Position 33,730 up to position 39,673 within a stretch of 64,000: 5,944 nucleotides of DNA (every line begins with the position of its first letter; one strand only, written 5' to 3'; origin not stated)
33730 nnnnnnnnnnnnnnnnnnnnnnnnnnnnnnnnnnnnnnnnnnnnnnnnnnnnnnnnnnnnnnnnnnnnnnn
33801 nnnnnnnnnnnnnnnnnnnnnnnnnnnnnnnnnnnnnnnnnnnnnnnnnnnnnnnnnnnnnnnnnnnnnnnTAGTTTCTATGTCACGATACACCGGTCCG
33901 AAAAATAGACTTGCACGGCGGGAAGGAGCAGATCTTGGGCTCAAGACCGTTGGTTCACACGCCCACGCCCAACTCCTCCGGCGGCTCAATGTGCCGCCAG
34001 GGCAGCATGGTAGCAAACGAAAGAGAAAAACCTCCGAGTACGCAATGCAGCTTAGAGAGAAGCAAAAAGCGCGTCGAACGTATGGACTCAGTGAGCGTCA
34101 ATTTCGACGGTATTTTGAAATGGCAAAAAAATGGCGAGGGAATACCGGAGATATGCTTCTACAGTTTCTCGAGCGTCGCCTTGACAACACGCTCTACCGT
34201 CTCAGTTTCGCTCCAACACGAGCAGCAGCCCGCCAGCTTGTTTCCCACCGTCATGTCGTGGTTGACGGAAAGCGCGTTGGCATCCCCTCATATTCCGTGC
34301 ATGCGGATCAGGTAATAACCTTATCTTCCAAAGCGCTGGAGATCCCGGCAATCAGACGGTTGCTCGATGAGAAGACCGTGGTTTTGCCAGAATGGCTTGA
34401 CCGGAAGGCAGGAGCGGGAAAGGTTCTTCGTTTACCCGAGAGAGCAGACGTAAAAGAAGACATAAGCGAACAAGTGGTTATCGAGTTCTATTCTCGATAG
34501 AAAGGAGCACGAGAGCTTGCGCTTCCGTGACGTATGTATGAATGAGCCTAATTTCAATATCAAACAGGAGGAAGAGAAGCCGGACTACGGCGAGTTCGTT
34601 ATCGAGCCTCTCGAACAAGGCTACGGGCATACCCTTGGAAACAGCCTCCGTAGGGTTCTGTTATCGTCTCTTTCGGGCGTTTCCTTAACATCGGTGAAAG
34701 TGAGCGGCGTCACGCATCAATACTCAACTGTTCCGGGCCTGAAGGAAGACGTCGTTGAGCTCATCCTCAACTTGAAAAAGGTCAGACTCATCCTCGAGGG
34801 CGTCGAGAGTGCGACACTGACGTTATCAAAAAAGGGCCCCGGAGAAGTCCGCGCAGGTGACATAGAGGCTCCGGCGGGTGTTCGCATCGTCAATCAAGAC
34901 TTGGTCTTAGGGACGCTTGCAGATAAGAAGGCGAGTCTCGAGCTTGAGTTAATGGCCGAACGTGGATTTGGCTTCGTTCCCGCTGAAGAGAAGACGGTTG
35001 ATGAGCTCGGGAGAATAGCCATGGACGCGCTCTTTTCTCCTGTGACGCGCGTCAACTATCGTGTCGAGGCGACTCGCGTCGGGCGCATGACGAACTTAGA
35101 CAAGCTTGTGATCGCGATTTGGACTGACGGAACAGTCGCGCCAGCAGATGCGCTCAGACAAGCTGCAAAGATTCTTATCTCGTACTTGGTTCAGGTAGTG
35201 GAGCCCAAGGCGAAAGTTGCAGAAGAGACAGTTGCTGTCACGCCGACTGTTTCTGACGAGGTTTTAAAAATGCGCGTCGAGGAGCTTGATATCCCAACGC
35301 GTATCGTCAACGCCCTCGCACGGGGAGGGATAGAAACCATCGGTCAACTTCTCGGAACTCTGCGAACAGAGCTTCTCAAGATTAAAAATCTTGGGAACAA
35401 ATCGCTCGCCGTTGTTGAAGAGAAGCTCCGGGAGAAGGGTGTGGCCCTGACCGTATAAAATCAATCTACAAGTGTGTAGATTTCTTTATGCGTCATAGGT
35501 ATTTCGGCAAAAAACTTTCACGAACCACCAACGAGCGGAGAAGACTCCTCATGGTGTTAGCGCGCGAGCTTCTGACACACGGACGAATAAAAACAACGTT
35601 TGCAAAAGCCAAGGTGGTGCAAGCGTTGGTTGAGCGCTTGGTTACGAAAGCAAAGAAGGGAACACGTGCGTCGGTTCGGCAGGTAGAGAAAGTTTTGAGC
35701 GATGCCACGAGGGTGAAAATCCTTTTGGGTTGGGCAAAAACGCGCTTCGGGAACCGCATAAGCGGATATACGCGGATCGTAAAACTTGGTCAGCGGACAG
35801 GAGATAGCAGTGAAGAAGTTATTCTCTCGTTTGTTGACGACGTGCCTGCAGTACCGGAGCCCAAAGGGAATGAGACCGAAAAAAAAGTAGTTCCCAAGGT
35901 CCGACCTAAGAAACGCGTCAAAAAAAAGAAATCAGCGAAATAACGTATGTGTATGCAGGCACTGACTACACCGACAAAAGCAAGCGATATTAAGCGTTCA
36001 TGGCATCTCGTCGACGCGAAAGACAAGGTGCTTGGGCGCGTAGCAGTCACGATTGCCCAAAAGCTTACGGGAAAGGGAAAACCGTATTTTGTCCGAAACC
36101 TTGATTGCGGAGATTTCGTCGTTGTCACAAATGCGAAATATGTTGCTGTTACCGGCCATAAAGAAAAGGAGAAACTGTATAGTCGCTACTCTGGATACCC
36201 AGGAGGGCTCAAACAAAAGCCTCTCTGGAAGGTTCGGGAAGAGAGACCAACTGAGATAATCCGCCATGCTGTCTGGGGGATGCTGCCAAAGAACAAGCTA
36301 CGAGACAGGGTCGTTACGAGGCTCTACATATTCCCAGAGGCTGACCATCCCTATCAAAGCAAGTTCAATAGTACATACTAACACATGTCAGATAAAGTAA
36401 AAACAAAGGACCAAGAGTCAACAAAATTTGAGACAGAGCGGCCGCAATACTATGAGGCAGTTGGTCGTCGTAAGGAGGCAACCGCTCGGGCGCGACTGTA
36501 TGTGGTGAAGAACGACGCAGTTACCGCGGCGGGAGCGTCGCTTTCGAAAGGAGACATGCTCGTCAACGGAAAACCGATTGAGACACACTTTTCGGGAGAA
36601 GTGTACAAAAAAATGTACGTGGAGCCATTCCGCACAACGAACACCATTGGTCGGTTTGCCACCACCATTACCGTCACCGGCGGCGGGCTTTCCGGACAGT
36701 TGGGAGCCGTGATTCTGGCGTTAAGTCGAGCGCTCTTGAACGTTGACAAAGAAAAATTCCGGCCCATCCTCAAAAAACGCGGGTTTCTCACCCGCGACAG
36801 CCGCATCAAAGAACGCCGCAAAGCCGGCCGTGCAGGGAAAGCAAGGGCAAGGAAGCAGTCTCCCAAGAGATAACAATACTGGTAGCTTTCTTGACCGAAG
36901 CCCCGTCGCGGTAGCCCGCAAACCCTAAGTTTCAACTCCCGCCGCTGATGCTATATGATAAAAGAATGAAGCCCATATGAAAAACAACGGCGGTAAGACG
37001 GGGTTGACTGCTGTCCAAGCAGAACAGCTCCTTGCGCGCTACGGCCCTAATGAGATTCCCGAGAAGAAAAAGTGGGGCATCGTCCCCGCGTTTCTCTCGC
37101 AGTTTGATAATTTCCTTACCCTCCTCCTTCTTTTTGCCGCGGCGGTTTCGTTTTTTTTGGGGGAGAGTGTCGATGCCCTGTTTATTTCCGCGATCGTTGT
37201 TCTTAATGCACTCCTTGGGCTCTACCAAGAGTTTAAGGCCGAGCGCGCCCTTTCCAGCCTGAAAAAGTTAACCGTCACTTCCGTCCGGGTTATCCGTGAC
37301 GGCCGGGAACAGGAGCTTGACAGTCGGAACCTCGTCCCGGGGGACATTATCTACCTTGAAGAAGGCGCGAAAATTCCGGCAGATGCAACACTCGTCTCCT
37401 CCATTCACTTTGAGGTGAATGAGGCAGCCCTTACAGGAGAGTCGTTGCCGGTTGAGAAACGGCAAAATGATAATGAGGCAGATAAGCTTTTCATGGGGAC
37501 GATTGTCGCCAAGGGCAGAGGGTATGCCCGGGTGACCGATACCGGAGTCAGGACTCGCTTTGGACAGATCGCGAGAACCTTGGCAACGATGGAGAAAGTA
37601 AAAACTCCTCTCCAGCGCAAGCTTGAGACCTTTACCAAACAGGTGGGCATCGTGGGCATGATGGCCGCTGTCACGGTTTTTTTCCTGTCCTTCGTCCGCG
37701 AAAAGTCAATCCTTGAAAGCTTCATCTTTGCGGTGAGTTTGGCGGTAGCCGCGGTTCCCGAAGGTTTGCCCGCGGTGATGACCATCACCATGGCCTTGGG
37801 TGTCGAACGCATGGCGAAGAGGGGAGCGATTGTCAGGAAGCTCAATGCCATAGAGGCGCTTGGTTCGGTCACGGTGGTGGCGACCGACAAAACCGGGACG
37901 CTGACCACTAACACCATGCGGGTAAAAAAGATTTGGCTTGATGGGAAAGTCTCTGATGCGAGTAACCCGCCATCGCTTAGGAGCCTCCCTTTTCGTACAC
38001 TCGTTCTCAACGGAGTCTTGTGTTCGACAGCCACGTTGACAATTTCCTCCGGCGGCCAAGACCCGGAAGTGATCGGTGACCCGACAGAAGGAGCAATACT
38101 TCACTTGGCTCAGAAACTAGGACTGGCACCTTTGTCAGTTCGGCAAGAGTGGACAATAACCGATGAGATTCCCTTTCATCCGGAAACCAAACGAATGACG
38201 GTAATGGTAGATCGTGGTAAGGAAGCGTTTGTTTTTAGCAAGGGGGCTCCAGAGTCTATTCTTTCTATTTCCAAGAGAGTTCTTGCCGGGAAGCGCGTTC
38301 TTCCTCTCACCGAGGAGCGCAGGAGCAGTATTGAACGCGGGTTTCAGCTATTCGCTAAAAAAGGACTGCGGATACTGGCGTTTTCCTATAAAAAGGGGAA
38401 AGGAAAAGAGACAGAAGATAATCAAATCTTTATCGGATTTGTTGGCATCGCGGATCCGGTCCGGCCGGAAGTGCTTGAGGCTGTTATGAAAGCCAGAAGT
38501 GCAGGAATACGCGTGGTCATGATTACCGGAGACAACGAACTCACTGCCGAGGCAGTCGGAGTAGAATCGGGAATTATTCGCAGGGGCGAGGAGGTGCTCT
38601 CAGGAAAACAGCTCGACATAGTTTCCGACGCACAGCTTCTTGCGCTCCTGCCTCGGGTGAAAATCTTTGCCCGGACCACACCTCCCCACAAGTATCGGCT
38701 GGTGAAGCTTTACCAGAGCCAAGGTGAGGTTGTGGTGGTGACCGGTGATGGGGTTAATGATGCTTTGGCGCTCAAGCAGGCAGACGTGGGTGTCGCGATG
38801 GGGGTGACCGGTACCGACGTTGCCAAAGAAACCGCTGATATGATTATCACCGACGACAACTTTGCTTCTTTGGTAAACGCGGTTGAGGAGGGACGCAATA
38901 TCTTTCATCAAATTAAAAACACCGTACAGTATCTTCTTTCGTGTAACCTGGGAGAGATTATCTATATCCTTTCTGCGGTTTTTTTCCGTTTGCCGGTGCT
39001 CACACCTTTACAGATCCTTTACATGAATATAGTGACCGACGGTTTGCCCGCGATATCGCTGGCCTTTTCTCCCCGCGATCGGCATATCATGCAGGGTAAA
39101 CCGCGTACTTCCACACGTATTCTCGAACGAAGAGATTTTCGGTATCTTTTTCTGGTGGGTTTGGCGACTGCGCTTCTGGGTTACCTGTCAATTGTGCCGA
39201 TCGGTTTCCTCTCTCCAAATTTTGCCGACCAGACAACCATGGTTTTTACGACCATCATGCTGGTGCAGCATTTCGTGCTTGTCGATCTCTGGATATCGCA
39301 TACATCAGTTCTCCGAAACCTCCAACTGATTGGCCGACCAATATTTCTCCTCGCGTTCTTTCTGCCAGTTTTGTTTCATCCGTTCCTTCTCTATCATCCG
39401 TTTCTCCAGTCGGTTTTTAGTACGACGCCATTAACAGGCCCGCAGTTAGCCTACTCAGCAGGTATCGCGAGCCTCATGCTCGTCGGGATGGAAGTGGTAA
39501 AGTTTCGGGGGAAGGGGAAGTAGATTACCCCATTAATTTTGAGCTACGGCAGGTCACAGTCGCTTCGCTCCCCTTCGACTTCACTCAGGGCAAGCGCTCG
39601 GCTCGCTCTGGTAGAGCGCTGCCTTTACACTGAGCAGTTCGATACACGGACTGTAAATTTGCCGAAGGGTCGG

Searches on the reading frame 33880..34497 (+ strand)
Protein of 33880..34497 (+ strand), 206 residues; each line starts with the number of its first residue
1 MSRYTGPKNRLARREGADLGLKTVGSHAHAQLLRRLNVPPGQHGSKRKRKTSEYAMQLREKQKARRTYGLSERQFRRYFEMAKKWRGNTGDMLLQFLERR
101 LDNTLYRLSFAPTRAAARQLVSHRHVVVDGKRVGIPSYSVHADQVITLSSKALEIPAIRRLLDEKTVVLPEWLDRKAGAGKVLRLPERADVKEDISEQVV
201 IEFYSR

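Call 51: search_protein_families(library=pfam, proteins=[window:33880-34497:+], max_evalue=0.001)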
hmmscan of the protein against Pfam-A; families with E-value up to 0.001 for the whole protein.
window:33880-34497:+ (206 aa): 2 families
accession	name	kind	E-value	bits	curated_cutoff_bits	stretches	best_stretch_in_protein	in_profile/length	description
PF00163.24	Ribosomal_S4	-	3.8e-28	98.5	23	1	3-98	1-95/95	Ribosomal protein S4/S9 N-terminal domain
PF01479.30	S4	-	5.2e-17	61.7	22.8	1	99-146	1-48/48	S4 domain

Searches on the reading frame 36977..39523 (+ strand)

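Call 27: search_protein_families(library=pfam, proteins=[window:36977-39523:+], max_evalue=0.001)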
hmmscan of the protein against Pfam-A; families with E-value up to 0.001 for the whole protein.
window:36977-39523:+ (848 aa): 7 families
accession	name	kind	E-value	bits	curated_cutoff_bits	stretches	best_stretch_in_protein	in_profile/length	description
PF00122.25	E1-E2_ATPase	-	8.1e-57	192.1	28.1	1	98-282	2-181/181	E1-E2 ATPase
PF00689.26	Cation_ATPase_C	-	1.1e-31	110.5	27.3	1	674-843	3-174/175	Cation transporting ATPase, C-terminus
PF00702.32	Hydrolase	-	4.7e-17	63.4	26.4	1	468-603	70-191/191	haloacid dehalogenase-like hydrolase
PF13246.12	Cation_ATPase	-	5.5e-17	62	21.7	1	347-433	1-89/91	Cation transport ATPase (P-type)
PF00690.31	Cation_ATPase_N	-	1.2e-15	57.4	20.4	1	7-58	18-69/69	Cation transporter/ATPase, N-terminus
PF08282.18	Hydrolase_3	-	8.7e-06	26.1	20.9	1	575-634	195-253/255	haloacid dehalogenase-like hydrolase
PF12710.13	HAD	-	0.00041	21.3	27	1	489-599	78-188/189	haloacid dehalogenase-like hydrolase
